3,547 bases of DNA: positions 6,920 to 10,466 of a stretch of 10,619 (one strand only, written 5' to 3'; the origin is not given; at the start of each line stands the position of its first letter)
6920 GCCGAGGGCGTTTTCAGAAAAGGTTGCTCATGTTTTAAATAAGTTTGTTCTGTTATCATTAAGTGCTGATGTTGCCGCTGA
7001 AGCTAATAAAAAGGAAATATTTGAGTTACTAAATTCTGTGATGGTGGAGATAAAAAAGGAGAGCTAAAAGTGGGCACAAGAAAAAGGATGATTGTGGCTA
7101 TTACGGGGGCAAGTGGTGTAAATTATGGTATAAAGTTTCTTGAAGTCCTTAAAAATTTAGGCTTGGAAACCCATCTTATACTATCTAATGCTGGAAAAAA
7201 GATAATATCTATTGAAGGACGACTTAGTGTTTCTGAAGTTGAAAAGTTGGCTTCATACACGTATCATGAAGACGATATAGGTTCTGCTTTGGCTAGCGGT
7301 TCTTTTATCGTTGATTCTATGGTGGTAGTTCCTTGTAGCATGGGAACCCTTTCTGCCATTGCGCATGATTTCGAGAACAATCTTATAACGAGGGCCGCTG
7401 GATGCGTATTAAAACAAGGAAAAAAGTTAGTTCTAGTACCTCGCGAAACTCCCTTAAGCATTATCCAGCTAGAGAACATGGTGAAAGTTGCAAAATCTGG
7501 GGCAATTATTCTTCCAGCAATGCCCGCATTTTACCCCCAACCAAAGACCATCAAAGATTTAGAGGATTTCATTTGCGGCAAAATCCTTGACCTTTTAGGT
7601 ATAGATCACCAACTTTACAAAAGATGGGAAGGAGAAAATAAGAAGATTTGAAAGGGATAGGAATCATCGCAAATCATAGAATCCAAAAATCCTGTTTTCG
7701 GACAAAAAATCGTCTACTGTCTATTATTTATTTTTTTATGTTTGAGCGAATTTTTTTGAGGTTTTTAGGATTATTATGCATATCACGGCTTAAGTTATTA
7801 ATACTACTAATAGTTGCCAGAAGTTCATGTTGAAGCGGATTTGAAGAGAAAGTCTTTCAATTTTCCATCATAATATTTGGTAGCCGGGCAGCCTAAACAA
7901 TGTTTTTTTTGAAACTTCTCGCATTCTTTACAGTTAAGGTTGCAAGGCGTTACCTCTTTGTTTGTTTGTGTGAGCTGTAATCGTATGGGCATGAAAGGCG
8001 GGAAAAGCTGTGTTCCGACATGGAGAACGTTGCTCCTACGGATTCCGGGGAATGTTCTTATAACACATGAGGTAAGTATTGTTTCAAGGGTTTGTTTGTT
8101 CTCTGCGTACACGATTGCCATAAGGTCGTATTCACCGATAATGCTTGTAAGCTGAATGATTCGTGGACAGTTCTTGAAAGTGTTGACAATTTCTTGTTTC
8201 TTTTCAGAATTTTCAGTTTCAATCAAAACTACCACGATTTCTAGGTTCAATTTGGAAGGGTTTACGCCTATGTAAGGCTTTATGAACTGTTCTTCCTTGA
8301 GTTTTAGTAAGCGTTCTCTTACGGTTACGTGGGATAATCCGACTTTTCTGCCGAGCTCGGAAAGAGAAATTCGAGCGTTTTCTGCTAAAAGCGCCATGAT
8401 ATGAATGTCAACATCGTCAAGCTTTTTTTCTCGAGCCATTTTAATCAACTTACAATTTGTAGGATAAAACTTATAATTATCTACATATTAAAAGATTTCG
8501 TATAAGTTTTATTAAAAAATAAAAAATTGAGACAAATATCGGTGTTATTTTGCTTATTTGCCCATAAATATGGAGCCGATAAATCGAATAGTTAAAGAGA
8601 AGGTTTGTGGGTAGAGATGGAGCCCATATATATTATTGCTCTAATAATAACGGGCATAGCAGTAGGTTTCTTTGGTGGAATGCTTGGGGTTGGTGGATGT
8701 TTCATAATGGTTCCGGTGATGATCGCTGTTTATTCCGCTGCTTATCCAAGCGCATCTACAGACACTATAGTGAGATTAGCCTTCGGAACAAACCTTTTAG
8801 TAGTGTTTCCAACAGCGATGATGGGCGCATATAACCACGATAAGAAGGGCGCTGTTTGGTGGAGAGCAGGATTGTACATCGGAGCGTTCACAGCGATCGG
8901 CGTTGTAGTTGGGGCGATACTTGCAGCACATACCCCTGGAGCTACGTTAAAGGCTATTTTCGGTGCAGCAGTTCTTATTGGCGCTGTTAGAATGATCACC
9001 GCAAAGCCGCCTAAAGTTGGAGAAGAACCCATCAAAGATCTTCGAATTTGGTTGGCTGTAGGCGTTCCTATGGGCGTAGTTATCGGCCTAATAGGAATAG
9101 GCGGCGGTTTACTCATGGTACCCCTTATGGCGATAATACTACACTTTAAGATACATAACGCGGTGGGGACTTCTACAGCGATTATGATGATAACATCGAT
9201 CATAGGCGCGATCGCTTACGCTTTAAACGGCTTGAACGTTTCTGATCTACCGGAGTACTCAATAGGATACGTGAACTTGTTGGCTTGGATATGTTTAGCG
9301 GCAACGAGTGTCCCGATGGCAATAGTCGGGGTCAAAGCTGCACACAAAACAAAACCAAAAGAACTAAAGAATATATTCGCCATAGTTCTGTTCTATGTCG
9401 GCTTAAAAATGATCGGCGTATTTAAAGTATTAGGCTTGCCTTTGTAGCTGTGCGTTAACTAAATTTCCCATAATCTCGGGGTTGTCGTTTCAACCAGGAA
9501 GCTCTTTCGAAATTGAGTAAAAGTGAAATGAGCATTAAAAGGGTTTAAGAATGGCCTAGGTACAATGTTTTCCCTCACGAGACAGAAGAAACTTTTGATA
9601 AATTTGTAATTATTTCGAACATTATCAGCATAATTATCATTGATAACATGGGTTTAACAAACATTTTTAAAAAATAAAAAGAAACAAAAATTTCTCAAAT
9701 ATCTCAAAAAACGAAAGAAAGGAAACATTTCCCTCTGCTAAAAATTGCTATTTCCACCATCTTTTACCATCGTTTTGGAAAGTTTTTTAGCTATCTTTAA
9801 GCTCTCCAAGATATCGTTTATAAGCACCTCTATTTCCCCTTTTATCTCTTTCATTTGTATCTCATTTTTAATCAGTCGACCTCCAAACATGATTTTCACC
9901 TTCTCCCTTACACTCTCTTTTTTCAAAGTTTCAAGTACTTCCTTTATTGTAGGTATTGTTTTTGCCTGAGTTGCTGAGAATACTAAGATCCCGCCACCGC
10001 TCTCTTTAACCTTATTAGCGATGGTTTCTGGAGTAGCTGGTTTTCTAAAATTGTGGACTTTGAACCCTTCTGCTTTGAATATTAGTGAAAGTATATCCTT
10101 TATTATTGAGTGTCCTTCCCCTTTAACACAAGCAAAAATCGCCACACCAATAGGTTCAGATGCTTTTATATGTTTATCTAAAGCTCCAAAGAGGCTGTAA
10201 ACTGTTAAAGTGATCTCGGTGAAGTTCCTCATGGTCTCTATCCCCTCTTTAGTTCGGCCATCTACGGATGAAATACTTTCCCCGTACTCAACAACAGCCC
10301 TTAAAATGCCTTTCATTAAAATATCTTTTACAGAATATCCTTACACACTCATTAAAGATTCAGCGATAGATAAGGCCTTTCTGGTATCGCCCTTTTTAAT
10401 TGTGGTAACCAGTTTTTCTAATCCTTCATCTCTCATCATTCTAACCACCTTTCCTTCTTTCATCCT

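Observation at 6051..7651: Tight operon linking a YqgF-like nuclease, a PAC4/LpdD-fold protein and UbiX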

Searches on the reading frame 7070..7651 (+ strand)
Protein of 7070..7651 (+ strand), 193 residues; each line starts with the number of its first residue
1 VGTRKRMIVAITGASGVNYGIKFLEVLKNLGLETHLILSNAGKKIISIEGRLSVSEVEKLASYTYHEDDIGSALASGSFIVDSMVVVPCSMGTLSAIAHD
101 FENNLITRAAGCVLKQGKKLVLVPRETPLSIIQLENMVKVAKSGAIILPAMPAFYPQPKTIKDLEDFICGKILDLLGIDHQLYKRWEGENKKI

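Call 5: search_protein_families(library=pfam, proteins=[window:7070-7651:+], max_evalue=0.01)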
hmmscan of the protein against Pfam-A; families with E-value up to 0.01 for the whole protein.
window:7070-7651:+ (193 aa): 1 family
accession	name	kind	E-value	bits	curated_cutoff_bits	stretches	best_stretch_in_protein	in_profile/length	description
PF02441.25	Flavoprotein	-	1.2e-42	145.7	22.7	1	5-176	1-162/162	Flavoprotein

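Call 6: search_protein_families(library=ncbifam, proteins=[window:7070-7651:+], max_evalue=0.01)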
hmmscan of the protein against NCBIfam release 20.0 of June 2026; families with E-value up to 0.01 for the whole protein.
window:7070-7651:+ (193 aa): 8 families
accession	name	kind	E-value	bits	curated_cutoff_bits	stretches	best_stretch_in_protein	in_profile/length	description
NF004685.0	PRK06029.1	subfamily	1.1e-70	237.5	188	1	5-188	2-186/187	UbiX family flavin prenyltransferase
TIGR00421.1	ubiX_pad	subfamily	2.4e-69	232.7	108.9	1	6-186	1-181/181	UbiX family flavin prenyltransferase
NF041206.1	VdcB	exception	1.6e-68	230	290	1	6-188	1-184/184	non-oxidative hydroxyarylic acid decarboxylases subunit B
NF041218.1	BagM_FevK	exception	1.6e-53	181.2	420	1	6-189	2-186/215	bagremycin/ferroverdin biosynthesis UbiX family decarboxylase BagM/FevK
TIGR00521.1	coaBC_dfp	equivalog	7.4e-06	25.2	219.7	1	4-112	3-111/392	bifunctional phosphopantothenoylcysteine decarboxylase/phosphopantothenate--cysteine ligase CoaBC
TIGR02852.1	spore_dpaB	equivalog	0.0033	16.8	229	1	22-122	19-121/187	dipicolinate synthase subunit B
TIGR02113.1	coaC_strep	equivalog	0.0054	16.6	261.4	0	6-120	2-116/177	phosphopantothenoylcysteine decarboxylase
NF008415.0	PRK11241.1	equivalog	0.008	14.9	828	1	77-141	133-199/482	NADP-dependent succinate-semialdehyde dehydrogenase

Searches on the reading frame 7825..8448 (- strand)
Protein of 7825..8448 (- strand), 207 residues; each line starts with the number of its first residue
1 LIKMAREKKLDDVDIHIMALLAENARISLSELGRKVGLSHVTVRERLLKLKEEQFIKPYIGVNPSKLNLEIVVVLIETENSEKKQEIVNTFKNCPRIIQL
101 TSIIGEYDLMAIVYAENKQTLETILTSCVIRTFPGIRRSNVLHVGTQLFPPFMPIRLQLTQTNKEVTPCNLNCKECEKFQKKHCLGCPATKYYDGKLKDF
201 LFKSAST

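Call 5: search_protein_families(library=pfam, proteins=[window:7825-8448:-], max_evalue=0.01)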
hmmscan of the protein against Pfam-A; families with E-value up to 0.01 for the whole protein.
window:7825-8448:- (207 aa): 7 families
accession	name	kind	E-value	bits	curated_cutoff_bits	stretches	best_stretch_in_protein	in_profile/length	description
PF13404.12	HTH_AsnC-type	-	8.1e-14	51.6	27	1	10-51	1-42/42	AsnC-type helix-turn-helix domain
PF13412.12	HTH_24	-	1.3e-10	41.1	21.9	1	10-57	1-48/48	Winged helix-turn-helix DNA-binding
PF01037.27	AsnC_trans_reg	-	1.2e-07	31.9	25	1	74-141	1-67/73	Lrp/AsnC ligand binding domain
PF08280.17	HTH_Mga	-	4.5e-05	23.8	23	1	14-57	7-49/59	M protein trans-acting positive regulator (MGA) HTH domain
PF22482.2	AsnC_trans_reg_3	-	0.0021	18.6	24.4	1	85-142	25-80/95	PF0864 C-terminal dimeric alpha+beta barrel domain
PF01047.28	MarR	-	0.0042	17.4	24.6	0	14-57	5-48/59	MarR family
PF09339.16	HTH_IclR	-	0.0086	16.3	22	0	16-56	7-48/52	IclR helix-turn-helix domain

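Call 6: search_protein_families(library=ncbifam, proteins=[window:7825-8448:-], max_evalue=0.01)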
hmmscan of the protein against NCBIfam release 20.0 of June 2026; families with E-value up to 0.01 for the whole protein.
window:7825-8448:- (207 aa): 11 families
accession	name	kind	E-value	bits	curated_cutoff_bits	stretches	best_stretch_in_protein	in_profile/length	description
NF040947.1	trans_reg_LysM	equivalog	5.7e-16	58.5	180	1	10-141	1-129/136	HTH-type transcriptional regulator LysM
NF053758.1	ChrTpTrnRegChrS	equivalog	5e-14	52.4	250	1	7-137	9-139/158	chromate efflux transcriptional regulator ChrS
NF040820.1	trans_reg_LrpA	equivalog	2.4e-12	46.9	250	1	10-128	2-121/141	HTH-type transcriptional regulator LrpA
NF008370.0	PRK11169.1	equivalog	5.3e-12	45.7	233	1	3-94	5-96/164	leucine-responsive transcriptional regulator Lrp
NF041395.1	TranRegLrpA1_Halo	equivalog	1.1e-10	41.6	250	1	16-136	9-129/142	HTH-type transcriptional regulator LrpA1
NF008384.0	PRK11179.1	equivalog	8.2e-10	38.7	227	1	6-128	3-127/153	transcriptional regulator AsnC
NF041396.1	TranRegLrp_Halo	equivalog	2.1e-09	37.4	190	1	11-126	4-120/149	HTH-type transcriptional regulator Lrp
NF040890.1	trans_reg_YgbI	equivalog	0.00016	21.3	400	1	16-57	9-50/253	DNA-binding transcriptional repressor YgbI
NF040939.2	trans_reg_lrs14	equivalog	0.0029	17.6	90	0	9-57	18-67/103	Lrs14 family HTH-type transcriptional regulator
NF040887.2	trans_reg_YciT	exception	0.0075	15.9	450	0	16-58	7-49/246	DNA-binding transcriptional regulator YciT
TIGR01884.1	cas_HTH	subfamily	0.0084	15.5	60.2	1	8-57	138-187/202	CRISPR-associated CARF protein Csa3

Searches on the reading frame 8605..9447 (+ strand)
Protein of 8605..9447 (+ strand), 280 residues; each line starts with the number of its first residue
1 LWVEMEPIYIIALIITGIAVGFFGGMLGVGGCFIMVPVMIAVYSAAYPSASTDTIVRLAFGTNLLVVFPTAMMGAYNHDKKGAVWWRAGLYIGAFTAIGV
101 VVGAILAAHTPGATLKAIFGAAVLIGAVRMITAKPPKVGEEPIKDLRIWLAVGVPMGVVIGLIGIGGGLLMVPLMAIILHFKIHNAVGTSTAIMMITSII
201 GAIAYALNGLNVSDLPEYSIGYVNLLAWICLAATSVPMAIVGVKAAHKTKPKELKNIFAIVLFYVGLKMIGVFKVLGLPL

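Call 5: search_protein_families(library=pfam, proteins=[window:8605-9447:+], max_evalue=0.01)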
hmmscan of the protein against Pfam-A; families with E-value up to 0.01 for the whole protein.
window:8605-9447:+ (280 aa): 1 family
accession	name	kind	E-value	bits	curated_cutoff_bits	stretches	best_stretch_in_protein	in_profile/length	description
PF01925.25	TauE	-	4e-51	174.4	32.6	1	13-269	1-237/237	Sulfite exporter TauE/SafE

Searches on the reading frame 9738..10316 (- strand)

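Call 5: search_protein_families(library=pfam, proteins=[window:9738-10316:-], max_evalue=0.01)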
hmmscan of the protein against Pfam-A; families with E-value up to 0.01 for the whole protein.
window:9738-10316:- (192 aa): 2 families
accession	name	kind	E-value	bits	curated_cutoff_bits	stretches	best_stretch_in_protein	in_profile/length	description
PF02310.24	B12-binding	-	5.6e-12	46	32.1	1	58-149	2-91/121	B12 binding domain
PF00834.25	Ribul_P_3_epim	-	0.0082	16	21.1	0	26-131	49-156/198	Ribulose-phosphate 3 epimerase family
